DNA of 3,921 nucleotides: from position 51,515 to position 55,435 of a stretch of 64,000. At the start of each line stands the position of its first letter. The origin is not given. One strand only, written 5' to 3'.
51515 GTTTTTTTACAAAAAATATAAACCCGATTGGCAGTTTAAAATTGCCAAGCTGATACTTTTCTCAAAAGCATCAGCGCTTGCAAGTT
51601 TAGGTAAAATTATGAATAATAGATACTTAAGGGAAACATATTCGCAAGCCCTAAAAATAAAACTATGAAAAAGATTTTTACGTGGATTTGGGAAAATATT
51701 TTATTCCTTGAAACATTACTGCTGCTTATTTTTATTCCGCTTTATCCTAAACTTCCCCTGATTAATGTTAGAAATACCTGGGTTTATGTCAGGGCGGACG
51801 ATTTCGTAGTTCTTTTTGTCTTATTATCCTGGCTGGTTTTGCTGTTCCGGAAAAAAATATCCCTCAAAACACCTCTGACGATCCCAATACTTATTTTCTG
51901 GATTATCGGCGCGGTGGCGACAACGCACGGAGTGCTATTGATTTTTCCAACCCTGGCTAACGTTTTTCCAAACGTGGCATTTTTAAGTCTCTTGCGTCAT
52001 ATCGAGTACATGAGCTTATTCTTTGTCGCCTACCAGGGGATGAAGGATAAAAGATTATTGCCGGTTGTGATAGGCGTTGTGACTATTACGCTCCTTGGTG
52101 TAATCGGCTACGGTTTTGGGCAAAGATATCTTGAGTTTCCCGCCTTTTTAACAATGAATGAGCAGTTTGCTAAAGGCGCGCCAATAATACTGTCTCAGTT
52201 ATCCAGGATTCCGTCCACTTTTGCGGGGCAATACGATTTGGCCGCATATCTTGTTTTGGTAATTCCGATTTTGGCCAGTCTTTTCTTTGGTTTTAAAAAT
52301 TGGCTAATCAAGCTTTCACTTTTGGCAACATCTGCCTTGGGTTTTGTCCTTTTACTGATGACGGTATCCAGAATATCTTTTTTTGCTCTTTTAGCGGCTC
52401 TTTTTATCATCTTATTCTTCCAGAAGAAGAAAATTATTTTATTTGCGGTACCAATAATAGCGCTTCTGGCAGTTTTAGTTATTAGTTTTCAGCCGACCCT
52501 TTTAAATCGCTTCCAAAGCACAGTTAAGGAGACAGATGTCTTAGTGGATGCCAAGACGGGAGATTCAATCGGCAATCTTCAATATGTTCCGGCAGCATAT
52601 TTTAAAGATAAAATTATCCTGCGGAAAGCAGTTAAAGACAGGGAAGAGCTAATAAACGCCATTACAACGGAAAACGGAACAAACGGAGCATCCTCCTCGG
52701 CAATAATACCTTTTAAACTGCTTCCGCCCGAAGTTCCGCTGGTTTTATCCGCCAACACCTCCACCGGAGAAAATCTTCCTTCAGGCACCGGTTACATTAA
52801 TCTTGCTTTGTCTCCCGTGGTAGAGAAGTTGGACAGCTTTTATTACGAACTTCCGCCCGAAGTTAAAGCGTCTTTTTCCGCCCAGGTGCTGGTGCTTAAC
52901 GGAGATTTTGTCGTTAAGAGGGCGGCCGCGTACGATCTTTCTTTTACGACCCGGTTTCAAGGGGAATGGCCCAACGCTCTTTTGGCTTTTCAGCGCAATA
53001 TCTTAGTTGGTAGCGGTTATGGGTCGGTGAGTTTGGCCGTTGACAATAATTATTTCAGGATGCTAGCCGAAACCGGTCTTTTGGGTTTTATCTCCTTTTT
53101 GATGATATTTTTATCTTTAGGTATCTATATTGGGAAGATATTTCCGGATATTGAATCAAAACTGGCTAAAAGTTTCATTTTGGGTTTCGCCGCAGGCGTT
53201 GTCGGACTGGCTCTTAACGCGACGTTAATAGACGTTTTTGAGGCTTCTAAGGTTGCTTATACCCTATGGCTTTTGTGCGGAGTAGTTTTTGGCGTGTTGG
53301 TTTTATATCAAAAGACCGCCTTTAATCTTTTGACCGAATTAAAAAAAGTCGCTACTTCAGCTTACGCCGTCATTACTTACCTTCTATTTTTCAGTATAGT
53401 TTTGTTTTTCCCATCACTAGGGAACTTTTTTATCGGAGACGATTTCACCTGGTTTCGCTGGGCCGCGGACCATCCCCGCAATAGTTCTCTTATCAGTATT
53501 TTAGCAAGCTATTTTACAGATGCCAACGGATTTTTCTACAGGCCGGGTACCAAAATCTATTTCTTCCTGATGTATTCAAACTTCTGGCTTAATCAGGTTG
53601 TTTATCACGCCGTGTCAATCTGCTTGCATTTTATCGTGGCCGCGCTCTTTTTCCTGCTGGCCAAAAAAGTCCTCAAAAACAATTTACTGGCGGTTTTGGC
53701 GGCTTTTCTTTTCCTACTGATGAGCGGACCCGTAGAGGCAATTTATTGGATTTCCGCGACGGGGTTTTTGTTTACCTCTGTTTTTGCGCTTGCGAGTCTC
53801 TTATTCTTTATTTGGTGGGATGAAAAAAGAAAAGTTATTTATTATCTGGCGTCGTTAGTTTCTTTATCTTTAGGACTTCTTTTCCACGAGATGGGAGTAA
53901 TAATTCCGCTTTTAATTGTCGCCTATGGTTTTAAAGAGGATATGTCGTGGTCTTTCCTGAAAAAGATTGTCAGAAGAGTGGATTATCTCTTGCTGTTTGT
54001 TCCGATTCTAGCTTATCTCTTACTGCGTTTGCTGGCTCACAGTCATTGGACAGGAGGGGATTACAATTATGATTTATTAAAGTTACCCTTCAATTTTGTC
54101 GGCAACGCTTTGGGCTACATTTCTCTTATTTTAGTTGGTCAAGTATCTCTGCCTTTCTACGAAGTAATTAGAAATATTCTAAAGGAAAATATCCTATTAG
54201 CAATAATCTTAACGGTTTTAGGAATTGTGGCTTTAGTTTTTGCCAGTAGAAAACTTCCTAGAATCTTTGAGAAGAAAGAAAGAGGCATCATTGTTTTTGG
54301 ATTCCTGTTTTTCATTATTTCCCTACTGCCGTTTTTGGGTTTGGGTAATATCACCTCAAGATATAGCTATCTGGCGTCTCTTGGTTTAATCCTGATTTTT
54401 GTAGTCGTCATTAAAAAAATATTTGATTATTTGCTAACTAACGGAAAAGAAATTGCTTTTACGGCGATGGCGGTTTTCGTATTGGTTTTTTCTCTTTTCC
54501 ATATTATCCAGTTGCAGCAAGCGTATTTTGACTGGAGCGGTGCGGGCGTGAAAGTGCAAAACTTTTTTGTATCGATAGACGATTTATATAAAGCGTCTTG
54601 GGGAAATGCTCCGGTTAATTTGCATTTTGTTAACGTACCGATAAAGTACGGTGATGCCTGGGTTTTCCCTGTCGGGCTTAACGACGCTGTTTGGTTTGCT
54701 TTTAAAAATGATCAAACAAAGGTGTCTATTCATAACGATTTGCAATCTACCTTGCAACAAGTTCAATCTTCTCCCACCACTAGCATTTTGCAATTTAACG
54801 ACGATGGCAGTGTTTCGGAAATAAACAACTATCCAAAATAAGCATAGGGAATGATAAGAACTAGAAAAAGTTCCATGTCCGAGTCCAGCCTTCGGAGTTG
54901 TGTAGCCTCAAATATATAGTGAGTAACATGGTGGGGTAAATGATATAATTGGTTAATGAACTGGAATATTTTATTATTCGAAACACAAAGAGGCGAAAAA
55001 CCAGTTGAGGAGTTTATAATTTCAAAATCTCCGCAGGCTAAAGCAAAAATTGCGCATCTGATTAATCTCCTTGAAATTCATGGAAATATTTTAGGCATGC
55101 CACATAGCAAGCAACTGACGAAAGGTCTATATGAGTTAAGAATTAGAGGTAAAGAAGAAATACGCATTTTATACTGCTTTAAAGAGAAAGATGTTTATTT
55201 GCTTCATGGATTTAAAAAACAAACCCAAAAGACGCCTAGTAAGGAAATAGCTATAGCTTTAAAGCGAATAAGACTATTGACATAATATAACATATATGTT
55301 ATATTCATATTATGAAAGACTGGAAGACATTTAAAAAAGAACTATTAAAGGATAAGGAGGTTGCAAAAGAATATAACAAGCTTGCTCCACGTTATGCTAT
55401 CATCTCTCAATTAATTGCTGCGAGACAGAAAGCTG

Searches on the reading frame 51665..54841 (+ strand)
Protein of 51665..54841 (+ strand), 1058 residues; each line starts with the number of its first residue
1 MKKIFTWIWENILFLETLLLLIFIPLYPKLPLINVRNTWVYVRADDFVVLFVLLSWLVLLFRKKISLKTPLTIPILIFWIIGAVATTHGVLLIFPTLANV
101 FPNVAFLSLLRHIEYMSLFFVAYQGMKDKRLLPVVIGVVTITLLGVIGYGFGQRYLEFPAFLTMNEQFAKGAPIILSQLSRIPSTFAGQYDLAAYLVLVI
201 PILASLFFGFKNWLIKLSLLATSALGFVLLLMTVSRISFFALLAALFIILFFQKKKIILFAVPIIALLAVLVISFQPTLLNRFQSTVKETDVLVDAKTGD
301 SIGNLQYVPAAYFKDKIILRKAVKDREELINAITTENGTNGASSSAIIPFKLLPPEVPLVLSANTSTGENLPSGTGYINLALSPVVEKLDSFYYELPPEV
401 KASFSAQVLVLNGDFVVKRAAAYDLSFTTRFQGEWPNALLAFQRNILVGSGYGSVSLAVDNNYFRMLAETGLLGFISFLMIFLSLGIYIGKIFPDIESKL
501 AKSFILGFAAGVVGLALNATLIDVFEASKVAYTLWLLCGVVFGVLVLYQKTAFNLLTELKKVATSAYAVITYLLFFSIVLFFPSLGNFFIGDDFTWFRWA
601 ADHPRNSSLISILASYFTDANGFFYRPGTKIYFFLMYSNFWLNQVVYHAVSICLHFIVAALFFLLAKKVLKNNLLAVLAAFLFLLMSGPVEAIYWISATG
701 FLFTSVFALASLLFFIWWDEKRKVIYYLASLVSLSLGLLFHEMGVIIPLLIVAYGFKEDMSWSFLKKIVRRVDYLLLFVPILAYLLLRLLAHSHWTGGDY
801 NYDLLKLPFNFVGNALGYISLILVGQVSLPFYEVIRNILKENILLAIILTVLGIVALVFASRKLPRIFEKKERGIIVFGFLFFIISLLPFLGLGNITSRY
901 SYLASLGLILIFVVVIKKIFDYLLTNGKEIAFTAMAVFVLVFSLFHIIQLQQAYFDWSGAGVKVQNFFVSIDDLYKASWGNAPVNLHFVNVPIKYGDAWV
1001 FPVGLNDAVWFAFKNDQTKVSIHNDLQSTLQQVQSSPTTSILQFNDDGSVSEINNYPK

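Call 12: search_protein_families(library=pfam, proteins=[window:51665-54841:+], max_evalue=0.001)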
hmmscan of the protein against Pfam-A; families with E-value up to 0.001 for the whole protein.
window:51665-54841:+ (1058 aa): 1 family
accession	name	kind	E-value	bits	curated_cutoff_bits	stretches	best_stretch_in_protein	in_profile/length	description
PF04932.20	Wzy_C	-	0.00033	20.9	31.7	0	222-289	2-72/149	O-Antigen ligase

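Call 68: find_encoding_contigs(protein=window:51665-54841:+, flank=2500, max_places=10)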
Protein window:51665-54841:+ (1058 aa): 9 contigs read that carry it; 3 places shown.
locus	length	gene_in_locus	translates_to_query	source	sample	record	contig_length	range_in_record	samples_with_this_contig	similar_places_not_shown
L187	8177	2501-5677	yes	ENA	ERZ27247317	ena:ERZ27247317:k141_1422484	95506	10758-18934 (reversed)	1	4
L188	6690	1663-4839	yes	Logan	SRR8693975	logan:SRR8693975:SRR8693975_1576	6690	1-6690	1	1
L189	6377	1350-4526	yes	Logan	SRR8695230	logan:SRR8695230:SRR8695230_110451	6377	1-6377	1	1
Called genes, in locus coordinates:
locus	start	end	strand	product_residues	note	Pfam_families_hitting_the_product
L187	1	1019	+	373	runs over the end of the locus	PF20706:GT4-conflict, PF00534:Glycos_transf_1, PF13692:Glyco_trans_1_4, PF13524:Glyco_trans_1_2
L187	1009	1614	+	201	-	PF25087:GMPPB_C (faint), PF00132:Hexapep, PF14602:Hexapep_2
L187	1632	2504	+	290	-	PF00535:Glycos_transf_2, PF10111:Glyco_tranf_2_2, PF13641:Glyco_tranf_2_3, PF13506:Glyco_transf_21 (weak), PF13632:Glyco_trans_2_3 (weak)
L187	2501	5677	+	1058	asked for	-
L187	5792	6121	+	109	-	PF05973:Gp49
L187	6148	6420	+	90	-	PF01381:HTH_3, PF12844:HTH_19 (weak), PF13560:HTH_31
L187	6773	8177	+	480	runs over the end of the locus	PF13231:PMT_2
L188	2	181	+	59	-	?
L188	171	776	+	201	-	PF25087:GMPPB_C (faint), PF00132:Hexapep, PF14602:Hexapep_2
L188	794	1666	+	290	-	PF00535:Glycos_transf_2, PF10111:Glyco_tranf_2_2, PF13641:Glyco_tranf_2_3, PF13506:Glyco_transf_21 (weak), PF13632:Glyco_trans_2_3 (weak)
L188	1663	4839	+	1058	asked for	-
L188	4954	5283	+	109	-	PF05973:Gp49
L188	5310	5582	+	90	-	PF01381:HTH_3, PF12844:HTH_19 (weak), PF13560:HTH_31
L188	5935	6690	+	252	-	?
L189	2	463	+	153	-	?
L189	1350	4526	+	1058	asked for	-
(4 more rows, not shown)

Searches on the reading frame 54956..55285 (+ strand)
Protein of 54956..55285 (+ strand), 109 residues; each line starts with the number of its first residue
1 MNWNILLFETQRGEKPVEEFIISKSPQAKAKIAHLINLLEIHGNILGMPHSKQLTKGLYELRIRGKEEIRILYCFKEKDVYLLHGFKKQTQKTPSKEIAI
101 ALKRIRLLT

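Call 12: search_protein_families(library=pfam, proteins=[window:54956-55285:+], max_evalue=0.001)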
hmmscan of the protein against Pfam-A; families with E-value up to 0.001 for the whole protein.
window:54956-55285:+ (109 aa): 1 family
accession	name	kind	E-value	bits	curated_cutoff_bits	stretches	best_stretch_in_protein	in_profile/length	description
PF05973.20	Gp49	-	1.8e-24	86.1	23.9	1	25-105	7-89/90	Phage derived protein Gp49-like (DUF891)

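Call 27: find_encoding_contigs(protein=window:54956-55285:+, flank=3000, max_places=10)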
Protein window:54956-55285:+ (109 aa): 23 contigs read that carry it; 10 places shown.
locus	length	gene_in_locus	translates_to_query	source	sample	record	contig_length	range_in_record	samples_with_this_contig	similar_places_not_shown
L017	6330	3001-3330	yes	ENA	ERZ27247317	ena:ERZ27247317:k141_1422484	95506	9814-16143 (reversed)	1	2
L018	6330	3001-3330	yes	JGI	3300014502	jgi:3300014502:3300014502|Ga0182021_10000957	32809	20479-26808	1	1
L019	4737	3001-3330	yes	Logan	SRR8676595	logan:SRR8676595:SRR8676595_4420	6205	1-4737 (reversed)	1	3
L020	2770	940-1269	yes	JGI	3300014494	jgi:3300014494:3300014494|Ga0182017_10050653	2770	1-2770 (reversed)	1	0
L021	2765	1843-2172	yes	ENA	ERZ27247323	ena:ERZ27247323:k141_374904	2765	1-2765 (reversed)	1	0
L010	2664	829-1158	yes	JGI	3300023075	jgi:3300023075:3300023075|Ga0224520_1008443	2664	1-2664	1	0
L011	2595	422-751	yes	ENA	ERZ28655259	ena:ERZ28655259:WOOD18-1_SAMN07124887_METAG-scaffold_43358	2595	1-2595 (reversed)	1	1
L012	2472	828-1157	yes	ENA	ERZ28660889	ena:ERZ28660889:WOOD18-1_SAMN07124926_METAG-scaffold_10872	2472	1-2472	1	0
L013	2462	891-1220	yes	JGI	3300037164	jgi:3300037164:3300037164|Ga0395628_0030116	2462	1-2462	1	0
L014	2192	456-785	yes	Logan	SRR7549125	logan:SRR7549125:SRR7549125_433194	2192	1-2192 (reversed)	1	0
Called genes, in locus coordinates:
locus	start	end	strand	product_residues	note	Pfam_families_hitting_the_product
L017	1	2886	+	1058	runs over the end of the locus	-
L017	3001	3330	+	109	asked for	PF05973:Gp49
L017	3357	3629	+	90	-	PF01381:HTH_3, PF12844:HTH_19 (weak), PF13560:HTH_31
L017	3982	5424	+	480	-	PF13231:PMT_2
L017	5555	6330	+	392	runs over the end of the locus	PF13439:Glyco_transf_4, PF00534:Glycos_transf_1, PF13692:Glyco_trans_1_4, PF13524:Glyco_trans_1_2 (weak)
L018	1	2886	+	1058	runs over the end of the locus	-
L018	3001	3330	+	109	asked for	PF05973:Gp49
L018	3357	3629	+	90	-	PF01381:HTH_3, PF12844:HTH_19 (weak), PF13560:HTH_31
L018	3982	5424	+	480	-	PF13231:PMT_2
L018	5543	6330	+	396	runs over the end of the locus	PF13439:Glyco_transf_4, PF00534:Glycos_transf_1, PF13692:Glyco_trans_1_4, PF13524:Glyco_trans_1_2 (weak)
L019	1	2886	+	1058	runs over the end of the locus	-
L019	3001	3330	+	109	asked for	PF05973:Gp49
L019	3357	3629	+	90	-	PF01381:HTH_3, PF12844:HTH_19 (weak), PF13560:HTH_31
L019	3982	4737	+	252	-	?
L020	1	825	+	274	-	?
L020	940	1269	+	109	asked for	PF05973:Gp49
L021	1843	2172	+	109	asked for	PF05973:Gp49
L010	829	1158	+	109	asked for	PF05973:Gp49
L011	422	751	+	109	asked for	PF05973:Gp49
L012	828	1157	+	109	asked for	PF05973:Gp49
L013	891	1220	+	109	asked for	PF05973:Gp49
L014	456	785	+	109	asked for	PF05973:Gp49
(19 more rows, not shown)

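Call 29: find_homologous_proteins(query=window:54956-55285:+, max_evalue=1e-10)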
Query window:54956-55285:+ (109 aa): 538 proteins with E <= 1e-10 among 544 candidates; the best 120 are listed.
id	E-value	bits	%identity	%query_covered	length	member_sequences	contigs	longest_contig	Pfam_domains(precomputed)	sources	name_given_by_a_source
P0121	4.2e-63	228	96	100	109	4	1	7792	PF05973.21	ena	-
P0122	6.4e-59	214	88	100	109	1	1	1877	PF05973.21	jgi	jgi:phage-related protein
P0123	7.4e-59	214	90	100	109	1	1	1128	PF05973.21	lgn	-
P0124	1.7e-58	213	89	100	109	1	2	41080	PF05973.21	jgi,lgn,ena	jgi:phage-related protein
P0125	7.3e-58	211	89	100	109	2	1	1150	PF05973.21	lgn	-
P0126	3.8e-57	209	86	100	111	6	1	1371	PF05973.21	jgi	jgi:phage-related protein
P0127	8.0e-57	208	86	100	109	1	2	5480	PF05973.21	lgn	-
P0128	9.0e-57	207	85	100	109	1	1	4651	PF05973.21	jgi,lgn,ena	-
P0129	4.1e-56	205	86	100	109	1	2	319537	PF05973.21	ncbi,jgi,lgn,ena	-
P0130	1.5e-55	204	86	100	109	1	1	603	PF05973.21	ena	-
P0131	8.8e-55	201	83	100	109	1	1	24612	PF05973.21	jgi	jgi:phage-related protein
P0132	8.9e-55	201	85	99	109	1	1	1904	PF05973.21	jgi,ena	-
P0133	9.7e-55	201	82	100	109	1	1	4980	PF05973.21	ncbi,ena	-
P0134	1.3e-52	194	83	100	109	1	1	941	PF05973.21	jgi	jgi:phage-related protein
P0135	1.1e-50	188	80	100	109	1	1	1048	PF05973.21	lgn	-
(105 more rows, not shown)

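Call 31: find_encoding_contigs(protein=P0121, flank=2500, max_places=3)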
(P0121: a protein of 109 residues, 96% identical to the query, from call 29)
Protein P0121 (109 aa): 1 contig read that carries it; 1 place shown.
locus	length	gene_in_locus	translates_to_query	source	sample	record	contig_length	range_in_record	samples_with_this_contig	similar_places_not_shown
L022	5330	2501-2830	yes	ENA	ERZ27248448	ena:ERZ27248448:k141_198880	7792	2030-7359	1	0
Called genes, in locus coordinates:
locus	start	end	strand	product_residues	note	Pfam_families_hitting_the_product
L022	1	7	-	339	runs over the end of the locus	PF00534:Glycos_transf_1, PF13692:Glyco_trans_1_4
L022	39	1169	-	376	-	PF13439:Glyco_transf_4, PF13579:Glyco_trans_4_4 (weak), PF00534:Glycos_transf_1, PF13692:Glyco_trans_1_4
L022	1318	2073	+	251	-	PF12686:DUF3800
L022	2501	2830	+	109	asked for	PF05973:Gp49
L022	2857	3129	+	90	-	PF13744:HTH_37 (weak), PF01381:HTH_3, PF12844:HTH_19 (weak), PF13560:HTH_31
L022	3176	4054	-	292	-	PF00535:Glycos_transf_2, PF10111:Glyco_tranf_2_2, PF13641:Glyco_tranf_2_3, PF13632:Glyco_trans_2_3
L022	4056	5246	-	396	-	PF13439:Glyco_transf_4, PF00534:Glycos_transf_1, PF13692:Glyco_trans_1_4, PF13524:Glyco_trans_1_2 (weak)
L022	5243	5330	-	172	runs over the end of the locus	?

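Call 32: find_encoding_contigs(protein=P0124, flank=2500, max_places=3)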
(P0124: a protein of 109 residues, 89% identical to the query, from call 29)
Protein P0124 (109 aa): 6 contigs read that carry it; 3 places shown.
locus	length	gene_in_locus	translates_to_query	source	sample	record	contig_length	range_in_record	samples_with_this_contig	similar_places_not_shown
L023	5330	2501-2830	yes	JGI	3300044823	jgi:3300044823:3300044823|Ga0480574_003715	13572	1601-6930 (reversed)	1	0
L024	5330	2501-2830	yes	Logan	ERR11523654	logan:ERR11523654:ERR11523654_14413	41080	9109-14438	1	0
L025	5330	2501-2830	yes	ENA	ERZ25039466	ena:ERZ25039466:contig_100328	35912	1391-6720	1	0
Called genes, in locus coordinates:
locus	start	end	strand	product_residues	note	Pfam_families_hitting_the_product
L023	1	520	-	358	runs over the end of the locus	PF00534:Glycos_transf_1, PF13692:Glyco_trans_1_4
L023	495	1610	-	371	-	PF13439:Glyco_transf_4, PF00534:Glycos_transf_1, PF13692:Glyco_trans_1_4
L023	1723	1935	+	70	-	-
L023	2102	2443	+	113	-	-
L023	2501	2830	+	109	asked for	PF05973:Gp49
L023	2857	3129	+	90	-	PF01381:HTH_3, PF12844:HTH_19 (weak), PF13560:HTH_31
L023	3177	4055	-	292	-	PF00535:Glycos_transf_2, PF10111:Glyco_tranf_2_2, PF13641:Glyco_tranf_2_3, PF13632:Glyco_trans_2_3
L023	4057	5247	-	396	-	PF13439:Glyco_transf_4, PF00534:Glycos_transf_1, PF13692:Glyco_trans_1_4, PF13524:Glyco_trans_1_2 (weak)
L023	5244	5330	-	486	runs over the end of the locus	PF02366:PMT, PF13231:PMT_2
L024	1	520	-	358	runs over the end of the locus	PF00534:Glycos_transf_1, PF13692:Glyco_trans_1_4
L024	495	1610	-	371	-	PF13439:Glyco_transf_4, PF00534:Glycos_transf_1, PF13692:Glyco_trans_1_4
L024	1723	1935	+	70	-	-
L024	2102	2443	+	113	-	-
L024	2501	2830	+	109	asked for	PF05973:Gp49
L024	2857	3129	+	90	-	PF01381:HTH_3, PF12844:HTH_19 (weak), PF13560:HTH_31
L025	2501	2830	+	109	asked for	PF05973:Gp49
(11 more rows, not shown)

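Call 33: find_encoding_contigs(protein=P0129, flank=2500, max_places=3)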
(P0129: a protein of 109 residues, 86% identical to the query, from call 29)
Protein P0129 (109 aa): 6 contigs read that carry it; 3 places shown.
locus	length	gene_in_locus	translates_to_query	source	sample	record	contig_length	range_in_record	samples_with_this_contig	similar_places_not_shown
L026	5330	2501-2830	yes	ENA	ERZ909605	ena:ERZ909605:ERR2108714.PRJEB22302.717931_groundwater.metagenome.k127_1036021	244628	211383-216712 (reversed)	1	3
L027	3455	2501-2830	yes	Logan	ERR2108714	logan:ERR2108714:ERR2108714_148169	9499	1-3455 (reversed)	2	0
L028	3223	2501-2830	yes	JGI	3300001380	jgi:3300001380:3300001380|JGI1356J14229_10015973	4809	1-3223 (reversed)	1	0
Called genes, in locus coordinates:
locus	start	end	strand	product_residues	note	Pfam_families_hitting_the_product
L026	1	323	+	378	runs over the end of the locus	PF13173:AAA_14, PF13635:DUF4143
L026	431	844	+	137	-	PF00583:Acetyltransf_1, PF13673:Acetyltransf_10, PF13508:Acetyltransf_7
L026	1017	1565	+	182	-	-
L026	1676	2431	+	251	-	PF12146:Hydrolase_4, PF00561:Abhydrolase_1, PF20408:Abhydrolase_11 (faint)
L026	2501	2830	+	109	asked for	PF05973:Gp49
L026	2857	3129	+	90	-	PF13744:HTH_37 (weak), PF01381:HTH_3, PF12844:HTH_19 (weak), PF13560:HTH_31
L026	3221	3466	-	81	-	-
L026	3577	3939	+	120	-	-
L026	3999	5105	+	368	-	PF09587:PGA_cap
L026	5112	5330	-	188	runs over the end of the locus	-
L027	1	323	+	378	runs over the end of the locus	PF13173:AAA_14, PF13635:DUF4143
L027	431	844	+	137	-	PF00583:Acetyltransf_1, PF13673:Acetyltransf_10, PF13508:Acetyltransf_7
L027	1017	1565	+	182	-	-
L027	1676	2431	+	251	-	PF12146:Hydrolase_4, PF00561:Abhydrolase_1, PF20408:Abhydrolase_11 (faint)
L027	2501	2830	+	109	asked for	PF05973:Gp49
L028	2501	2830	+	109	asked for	PF05973:Gp49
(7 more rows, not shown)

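Call 56: find_related_loci(query=window:54956-55285:+, collection=metagenome_contigs, flank=2000)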
Query window:54956-55285:+ (109 aa) in metagenome_contigs; peptide patterns used: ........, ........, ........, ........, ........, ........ (x = any residue, [..] = any of these).
599 stretches matched a pattern (row limit reached: there are more); 262 encode a relative of the query (tblastn E <= 1e-3); the best 80 are kept; 80 distinct loci.
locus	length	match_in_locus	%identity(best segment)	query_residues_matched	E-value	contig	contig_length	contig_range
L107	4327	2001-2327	95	1-109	7e-68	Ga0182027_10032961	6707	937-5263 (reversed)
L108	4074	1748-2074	85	1-109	2e-62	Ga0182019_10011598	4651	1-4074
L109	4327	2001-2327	86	1-109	7e-62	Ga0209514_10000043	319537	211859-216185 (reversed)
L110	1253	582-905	85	1-108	4e-63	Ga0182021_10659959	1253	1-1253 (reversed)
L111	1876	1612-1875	92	1-88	8e-55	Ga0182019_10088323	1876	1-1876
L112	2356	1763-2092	65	1-109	6e-45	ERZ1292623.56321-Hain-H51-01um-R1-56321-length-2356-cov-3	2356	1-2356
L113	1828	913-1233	64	3-109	2e-45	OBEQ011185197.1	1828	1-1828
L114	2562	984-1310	63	1-109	6e-45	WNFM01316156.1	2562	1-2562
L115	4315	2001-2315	66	1-105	3e-44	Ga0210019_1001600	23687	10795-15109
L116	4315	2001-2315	66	1-105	3e-44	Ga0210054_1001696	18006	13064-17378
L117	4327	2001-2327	63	1-109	2e-43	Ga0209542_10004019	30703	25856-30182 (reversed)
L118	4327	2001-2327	63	1-109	2e-43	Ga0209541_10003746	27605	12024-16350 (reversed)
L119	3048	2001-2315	67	3-106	4e-43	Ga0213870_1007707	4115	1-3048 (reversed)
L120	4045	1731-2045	63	1-105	1e-42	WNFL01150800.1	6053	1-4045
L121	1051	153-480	88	1-109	4e-44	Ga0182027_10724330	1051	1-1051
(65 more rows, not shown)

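Call 76: find_encoding_contigs(protein=P0123, flank=2500, max_places=5)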
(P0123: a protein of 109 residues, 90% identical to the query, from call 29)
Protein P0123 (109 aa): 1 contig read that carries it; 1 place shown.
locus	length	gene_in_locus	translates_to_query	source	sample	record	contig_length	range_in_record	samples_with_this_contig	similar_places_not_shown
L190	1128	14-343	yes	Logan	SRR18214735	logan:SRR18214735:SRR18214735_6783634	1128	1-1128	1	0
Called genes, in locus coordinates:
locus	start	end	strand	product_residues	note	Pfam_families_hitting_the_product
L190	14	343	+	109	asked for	PF05973:Gp49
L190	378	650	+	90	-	PF13744:HTH_37 (weak), PF01381:HTH_3, PF12844:HTH_19 (weak), PF13560:HTH_31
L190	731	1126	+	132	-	?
